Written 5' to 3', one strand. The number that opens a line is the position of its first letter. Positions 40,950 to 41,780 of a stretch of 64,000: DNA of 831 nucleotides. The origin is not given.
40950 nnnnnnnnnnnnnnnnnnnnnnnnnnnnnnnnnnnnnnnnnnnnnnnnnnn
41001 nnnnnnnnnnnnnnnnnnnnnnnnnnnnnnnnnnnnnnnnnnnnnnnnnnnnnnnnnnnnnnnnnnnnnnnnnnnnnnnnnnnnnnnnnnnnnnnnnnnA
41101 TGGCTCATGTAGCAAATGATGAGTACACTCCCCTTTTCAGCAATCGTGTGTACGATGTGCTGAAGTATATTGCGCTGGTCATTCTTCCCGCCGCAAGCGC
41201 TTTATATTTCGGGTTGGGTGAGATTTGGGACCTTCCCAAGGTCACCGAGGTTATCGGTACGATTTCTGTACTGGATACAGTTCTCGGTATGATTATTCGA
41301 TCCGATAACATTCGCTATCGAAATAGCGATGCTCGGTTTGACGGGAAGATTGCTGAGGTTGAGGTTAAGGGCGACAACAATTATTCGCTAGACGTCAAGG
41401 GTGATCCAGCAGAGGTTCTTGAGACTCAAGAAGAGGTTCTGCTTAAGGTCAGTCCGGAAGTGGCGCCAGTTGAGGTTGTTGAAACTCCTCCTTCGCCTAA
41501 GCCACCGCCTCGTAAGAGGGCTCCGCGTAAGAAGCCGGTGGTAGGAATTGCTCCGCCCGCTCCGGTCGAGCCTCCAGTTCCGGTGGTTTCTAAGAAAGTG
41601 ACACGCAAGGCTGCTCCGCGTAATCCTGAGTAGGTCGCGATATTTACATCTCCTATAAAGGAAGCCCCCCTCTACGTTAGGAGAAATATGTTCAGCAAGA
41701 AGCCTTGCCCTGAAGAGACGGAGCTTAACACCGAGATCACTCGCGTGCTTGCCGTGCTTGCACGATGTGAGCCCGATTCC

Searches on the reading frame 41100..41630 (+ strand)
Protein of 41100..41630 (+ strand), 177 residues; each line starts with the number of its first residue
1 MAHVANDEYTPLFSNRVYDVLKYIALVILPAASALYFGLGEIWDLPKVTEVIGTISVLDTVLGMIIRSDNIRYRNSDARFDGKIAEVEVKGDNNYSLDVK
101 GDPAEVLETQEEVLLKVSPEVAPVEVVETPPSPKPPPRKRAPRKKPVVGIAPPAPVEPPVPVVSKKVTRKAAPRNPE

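Call 93: search_protein_families(library=pfam, proteins=[window:41100-41630:+], max_evalue=0.01)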
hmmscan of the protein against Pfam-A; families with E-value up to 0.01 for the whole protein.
window:41100-41630:+ (177 aa): 1 family
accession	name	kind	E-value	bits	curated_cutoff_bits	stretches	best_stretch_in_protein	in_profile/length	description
PF16938.10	Phage_holin_Dp1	-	2.7e-17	63.3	25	1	14-67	2-55/63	Putative phage holin Dp-1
